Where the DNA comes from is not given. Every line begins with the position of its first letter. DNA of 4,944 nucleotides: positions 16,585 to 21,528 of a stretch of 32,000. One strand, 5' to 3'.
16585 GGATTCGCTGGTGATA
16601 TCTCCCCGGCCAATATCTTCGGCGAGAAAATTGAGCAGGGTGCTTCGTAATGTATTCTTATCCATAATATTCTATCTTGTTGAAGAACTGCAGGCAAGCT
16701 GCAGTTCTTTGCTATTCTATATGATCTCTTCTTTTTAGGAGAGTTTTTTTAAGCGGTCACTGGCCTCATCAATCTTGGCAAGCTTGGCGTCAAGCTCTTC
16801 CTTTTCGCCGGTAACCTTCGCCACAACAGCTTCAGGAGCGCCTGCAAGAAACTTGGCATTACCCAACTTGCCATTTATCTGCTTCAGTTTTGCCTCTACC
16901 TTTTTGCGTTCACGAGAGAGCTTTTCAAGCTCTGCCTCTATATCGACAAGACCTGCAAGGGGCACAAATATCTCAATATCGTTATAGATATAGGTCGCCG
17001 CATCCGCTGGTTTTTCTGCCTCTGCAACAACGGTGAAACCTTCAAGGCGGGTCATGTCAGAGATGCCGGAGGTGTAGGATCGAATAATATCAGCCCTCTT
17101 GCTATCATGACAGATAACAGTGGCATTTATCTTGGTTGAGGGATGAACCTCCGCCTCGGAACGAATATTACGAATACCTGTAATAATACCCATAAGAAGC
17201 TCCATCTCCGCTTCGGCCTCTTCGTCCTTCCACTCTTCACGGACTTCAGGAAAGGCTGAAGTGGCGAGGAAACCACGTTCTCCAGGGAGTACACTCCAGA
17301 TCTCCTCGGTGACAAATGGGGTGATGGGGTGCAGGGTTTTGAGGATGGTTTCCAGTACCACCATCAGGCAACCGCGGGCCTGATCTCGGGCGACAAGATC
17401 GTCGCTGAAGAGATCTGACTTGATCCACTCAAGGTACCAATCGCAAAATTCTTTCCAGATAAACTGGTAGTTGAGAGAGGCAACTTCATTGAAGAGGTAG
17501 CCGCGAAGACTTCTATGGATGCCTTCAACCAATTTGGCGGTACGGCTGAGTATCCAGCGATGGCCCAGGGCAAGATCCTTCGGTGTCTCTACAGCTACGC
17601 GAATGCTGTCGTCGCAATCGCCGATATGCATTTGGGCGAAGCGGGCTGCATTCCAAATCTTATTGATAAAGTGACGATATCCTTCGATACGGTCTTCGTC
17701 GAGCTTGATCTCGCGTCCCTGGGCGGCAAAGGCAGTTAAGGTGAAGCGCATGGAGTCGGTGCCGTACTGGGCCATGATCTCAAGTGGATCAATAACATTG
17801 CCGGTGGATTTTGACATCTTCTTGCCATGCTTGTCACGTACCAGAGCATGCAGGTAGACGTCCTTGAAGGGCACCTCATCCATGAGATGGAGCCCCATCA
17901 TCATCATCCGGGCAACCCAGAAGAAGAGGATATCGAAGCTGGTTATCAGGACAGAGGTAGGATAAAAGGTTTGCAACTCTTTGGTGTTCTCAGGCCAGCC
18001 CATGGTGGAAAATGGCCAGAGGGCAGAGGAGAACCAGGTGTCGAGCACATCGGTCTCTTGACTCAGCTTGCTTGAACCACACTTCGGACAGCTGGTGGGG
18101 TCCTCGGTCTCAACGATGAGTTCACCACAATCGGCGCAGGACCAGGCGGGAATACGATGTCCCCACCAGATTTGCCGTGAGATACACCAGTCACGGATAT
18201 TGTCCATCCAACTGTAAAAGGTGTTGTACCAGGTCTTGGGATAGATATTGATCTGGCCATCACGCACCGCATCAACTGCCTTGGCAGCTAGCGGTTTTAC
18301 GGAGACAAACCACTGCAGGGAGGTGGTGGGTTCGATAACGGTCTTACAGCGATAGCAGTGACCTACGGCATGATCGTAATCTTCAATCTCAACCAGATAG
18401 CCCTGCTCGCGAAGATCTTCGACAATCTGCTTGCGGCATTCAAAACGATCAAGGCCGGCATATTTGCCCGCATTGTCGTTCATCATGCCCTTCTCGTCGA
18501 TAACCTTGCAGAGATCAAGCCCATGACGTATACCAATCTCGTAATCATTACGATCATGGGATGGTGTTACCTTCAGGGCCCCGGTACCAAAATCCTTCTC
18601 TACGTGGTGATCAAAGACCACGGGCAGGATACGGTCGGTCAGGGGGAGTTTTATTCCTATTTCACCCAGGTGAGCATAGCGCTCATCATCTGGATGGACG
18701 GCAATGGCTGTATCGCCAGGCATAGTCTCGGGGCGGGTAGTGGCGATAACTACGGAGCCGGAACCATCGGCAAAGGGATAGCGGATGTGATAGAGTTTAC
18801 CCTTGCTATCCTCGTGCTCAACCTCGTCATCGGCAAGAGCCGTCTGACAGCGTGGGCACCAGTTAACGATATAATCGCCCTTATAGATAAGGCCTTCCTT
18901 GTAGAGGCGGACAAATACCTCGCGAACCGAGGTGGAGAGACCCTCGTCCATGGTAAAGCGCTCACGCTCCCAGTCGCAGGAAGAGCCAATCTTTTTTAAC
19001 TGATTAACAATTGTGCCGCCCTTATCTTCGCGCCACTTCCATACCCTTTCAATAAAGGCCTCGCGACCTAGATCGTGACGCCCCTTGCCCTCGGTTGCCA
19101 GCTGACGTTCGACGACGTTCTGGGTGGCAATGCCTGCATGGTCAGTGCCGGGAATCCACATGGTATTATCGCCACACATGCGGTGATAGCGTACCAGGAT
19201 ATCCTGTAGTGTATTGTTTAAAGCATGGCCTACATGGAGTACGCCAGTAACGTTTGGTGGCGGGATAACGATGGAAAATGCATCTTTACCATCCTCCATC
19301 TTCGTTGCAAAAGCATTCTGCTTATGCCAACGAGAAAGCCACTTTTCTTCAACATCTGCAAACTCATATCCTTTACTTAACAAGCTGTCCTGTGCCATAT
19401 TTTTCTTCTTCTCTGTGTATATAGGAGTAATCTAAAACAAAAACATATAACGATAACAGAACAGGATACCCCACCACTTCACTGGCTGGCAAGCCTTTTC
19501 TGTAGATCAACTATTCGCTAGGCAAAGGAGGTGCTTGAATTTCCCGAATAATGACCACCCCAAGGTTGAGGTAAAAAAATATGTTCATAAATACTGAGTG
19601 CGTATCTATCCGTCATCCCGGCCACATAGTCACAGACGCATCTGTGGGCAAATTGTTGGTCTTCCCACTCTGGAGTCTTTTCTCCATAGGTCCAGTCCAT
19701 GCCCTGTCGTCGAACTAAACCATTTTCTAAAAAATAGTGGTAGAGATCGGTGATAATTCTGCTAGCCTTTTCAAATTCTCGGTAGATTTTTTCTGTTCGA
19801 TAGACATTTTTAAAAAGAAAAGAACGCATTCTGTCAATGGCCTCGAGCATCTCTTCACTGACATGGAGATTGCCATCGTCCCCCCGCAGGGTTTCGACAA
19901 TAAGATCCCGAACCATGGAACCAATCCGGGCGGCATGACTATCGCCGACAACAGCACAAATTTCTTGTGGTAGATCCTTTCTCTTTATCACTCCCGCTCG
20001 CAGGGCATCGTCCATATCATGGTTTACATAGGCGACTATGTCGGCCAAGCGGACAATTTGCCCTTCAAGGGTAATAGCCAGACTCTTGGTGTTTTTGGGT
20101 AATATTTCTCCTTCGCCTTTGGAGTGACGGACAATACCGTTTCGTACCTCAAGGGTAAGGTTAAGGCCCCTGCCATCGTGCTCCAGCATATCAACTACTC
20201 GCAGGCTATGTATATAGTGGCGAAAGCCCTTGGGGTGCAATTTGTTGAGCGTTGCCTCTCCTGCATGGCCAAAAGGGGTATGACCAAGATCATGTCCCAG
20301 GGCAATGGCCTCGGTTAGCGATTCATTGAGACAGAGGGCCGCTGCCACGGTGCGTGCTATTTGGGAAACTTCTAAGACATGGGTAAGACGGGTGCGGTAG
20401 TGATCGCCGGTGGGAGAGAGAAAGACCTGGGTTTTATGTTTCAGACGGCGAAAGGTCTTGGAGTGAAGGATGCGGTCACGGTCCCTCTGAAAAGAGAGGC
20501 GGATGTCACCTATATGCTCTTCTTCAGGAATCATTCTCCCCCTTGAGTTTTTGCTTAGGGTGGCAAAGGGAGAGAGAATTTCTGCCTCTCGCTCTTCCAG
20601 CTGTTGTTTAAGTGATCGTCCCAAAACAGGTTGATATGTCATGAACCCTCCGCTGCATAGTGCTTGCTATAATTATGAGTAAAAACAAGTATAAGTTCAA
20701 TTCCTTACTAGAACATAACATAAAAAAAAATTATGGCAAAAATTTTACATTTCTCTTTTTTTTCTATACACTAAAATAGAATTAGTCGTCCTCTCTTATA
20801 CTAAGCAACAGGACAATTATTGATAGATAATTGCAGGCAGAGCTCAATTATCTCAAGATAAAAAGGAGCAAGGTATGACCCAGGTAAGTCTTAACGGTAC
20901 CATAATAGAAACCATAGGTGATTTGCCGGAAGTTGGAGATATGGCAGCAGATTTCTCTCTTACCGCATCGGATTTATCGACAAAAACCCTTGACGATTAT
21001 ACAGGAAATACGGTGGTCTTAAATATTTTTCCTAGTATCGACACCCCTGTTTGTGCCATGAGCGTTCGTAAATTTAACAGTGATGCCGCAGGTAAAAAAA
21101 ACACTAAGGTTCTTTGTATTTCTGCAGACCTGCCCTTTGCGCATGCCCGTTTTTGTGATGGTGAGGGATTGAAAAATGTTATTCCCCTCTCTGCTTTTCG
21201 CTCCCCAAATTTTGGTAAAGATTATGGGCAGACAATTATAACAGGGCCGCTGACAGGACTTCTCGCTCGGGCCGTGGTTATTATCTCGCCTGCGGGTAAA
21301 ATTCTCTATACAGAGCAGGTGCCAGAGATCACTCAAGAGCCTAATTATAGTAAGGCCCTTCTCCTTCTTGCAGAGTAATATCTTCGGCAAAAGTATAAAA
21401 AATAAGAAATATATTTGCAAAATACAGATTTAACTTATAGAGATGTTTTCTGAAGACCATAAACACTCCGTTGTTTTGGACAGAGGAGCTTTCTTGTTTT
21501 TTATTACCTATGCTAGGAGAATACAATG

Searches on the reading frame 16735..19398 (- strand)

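Call 5: search_protein_families(library=pfam, proteins=[window:16735-19398:-], max_evalue=0.001)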
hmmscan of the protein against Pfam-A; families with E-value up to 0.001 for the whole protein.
window:16735-19398:- (887 aa): 8 families
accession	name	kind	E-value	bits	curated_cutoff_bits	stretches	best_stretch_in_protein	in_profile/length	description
PF00133.28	tRNA-synt_1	-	2.5e-146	488.1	22.7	1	19-567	1-414/414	tRNA synthetases class I (I, L, M and V)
PF08264.19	Anticodon_1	-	1.5e-36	126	25.1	1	614-758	2-145/148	Anticodon-binding domain of tRNA ligase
PF09334.17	tRNA-synt_1g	-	2.5e-22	79.7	20.1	2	48-195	8-137/391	tRNA synthetases class I (M)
PF10458.14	Val_tRNA-synt_C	-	1.9e-07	31.7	25.9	1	819-883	1-65/66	Valyl tRNA synthetase tRNA binding arm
PF13603.12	tRNA-synt_1_2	-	2.9e-07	30.6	25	1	250-306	90-146/185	Leucyl-tRNA synthetase, editing domain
PF21349.2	RUBY_RBDX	-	3.9e-05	23.5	26.5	1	419-444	1-26/30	Rubrerythrin, rubredoxin-like domain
PF23458.2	DUF7130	-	0.00041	20.6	35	0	418-444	53-80/89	Domain of unknown function (DUF7130)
PF01406.26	tRNA-synt_1e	-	0.00079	19.3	27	0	509-556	235-282/301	tRNA synthetases class I (C) catalytic domain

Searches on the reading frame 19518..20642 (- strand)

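Call 62: search_protein_families(library=pfam, proteins=[window:19518-20642:-], max_evalue=0.0001)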
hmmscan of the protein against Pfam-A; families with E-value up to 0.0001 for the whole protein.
window:19518-20642:- (374 aa): 2 families
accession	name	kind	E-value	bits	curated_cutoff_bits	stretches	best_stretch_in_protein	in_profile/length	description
PF13286.11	HD_assoc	-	1.9e-24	86.4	22.2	1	260-353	2-90/91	Phosphohydrolase-associated domain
PF01966.28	HD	-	1.7e-13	51.3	22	1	85-204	1-114/116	HD domain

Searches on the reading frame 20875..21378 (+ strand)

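Call 62: search_protein_families(library=pfam, proteins=[window:20875-21378:+], max_evalue=0.0001)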
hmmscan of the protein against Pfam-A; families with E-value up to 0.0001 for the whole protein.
window:20875-21378:+ (167 aa): 2 families
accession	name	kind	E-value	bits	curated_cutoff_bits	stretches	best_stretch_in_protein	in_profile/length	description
PF08534.16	Redoxin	-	6.1e-29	101.2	26.6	1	20-162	2-148/148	Redoxin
PF00578.27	AhpC-TSA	-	5.5e-17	62.3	26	1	20-145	1-123/124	AhpC/TSA family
